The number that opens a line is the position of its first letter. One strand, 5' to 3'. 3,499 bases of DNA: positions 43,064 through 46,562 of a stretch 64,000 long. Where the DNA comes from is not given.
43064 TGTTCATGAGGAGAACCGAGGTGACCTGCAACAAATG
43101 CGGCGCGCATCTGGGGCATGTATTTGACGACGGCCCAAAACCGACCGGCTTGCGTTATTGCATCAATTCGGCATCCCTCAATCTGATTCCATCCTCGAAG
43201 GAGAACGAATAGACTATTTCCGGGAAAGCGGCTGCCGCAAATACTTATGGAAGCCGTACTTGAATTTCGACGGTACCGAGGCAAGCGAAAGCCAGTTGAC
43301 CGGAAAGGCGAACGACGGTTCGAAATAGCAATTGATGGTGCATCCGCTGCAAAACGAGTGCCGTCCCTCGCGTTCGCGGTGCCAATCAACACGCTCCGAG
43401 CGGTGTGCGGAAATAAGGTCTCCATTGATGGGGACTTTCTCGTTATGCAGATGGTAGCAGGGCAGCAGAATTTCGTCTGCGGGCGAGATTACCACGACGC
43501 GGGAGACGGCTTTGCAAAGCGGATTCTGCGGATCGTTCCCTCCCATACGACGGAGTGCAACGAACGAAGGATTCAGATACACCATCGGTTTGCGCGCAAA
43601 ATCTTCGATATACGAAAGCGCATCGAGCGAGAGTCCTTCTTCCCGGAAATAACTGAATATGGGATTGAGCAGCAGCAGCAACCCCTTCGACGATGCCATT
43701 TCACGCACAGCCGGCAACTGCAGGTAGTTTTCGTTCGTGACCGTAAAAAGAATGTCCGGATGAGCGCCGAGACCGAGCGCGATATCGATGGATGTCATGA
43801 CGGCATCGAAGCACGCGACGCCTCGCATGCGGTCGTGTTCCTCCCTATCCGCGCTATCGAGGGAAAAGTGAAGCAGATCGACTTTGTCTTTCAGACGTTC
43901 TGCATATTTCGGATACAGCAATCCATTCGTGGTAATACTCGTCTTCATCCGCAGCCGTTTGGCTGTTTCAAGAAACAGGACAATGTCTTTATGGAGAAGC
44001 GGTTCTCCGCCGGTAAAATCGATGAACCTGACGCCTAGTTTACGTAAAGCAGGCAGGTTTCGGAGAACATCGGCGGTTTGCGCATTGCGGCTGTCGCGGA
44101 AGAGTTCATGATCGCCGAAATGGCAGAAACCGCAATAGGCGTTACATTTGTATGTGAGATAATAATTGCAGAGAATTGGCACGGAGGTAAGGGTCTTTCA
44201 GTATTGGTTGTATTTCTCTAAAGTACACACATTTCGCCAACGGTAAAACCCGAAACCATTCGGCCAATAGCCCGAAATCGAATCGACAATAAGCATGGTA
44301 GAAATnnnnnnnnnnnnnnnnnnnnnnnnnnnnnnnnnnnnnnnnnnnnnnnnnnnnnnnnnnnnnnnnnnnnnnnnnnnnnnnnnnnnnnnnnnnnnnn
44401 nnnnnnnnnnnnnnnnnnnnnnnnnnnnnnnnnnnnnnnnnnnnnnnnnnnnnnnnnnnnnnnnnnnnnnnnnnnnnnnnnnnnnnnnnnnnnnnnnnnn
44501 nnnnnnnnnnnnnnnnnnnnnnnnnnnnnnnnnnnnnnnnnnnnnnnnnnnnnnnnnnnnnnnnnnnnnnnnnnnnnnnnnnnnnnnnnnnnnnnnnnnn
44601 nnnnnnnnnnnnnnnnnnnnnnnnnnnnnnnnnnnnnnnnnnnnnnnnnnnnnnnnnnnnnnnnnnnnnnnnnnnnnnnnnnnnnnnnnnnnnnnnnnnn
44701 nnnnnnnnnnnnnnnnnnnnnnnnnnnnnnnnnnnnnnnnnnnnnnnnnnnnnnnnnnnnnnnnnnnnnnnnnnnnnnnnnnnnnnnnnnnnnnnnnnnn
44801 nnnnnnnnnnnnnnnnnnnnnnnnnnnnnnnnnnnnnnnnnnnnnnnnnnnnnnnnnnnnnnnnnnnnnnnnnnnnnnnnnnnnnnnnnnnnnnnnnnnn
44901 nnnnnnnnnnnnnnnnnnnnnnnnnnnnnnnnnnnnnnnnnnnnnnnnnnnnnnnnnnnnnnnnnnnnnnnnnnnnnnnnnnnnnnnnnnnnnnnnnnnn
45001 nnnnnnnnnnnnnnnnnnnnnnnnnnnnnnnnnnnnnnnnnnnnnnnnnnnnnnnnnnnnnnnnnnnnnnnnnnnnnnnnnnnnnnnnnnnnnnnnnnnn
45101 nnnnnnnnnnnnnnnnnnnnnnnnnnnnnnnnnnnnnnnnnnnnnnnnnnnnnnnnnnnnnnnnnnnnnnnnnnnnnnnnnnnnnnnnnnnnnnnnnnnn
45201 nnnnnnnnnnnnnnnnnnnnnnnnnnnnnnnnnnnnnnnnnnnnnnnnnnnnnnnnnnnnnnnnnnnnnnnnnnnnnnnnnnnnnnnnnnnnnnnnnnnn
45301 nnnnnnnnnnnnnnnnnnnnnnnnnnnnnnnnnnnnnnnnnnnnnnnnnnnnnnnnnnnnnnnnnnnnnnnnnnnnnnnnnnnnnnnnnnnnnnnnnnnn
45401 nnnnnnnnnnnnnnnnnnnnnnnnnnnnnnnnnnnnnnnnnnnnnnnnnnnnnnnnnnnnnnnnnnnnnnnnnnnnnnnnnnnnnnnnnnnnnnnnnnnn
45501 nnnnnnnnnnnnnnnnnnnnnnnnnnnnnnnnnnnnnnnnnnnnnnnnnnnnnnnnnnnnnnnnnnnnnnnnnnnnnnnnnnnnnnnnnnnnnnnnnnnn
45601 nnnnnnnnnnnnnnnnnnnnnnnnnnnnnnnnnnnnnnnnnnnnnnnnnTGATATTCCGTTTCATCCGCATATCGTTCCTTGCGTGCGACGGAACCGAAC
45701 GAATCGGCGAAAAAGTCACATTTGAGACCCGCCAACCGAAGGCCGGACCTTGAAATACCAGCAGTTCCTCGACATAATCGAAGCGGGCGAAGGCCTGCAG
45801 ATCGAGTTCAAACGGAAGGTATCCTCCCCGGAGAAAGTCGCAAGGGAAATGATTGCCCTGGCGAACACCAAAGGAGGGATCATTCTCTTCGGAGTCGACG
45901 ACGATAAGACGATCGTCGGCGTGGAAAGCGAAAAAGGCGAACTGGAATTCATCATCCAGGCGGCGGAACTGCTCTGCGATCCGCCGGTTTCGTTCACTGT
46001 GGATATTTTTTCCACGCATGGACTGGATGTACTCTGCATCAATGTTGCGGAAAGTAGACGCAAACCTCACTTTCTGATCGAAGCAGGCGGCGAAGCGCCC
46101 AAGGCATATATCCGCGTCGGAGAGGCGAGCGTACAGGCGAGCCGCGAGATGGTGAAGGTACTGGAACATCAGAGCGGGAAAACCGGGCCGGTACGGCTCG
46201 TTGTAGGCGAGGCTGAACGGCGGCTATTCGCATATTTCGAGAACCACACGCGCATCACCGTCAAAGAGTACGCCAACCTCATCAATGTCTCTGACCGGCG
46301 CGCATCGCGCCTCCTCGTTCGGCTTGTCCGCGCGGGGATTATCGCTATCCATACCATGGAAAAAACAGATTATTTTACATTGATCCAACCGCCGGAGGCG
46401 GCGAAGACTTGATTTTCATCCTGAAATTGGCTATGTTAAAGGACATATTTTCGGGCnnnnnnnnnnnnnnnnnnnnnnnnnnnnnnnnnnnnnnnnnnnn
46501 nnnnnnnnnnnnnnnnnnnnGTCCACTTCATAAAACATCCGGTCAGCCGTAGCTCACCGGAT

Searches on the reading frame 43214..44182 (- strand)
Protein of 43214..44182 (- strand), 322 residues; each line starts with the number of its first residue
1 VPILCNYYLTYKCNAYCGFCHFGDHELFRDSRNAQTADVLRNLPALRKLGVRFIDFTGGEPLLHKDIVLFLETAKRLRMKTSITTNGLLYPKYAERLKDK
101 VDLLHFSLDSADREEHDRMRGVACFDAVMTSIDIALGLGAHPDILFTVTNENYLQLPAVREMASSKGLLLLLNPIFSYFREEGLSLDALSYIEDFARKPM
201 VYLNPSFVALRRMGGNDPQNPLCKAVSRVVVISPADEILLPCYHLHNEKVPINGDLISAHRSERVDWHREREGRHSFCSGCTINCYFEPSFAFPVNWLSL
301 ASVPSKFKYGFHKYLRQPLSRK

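Call 83: search_protein_families(library=pfam, proteins=[window:43214-44182:-], max_evalue=0.00001)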
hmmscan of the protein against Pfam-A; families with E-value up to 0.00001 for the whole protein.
window:43214-44182:- (322 aa): 1 family
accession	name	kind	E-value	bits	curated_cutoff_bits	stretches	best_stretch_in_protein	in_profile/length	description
PF04055.27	Radical_SAM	-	2.1e-25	90.2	29.5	1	8-153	2-156/166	Radical SAM superfamily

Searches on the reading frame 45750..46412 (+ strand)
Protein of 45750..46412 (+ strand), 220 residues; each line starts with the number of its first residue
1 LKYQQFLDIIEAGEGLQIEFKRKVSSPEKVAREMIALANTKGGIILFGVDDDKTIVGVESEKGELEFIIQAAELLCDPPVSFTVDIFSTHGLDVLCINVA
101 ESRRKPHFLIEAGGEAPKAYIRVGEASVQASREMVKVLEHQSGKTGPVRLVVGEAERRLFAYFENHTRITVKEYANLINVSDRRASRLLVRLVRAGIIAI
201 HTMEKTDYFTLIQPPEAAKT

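Call 83: search_protein_families(library=pfam, proteins=[window:45750-46412:+], max_evalue=0.00001)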
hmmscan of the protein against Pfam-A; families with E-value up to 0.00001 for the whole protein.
window:45750-46412:+ (220 aa): 1 family
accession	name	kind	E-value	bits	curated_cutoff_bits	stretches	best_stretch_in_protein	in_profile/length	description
PF04326.19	SLFN_AlbA_2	-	9.4e-22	78.2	25.3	1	14-130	1-117/118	Schlafen, AlbA_2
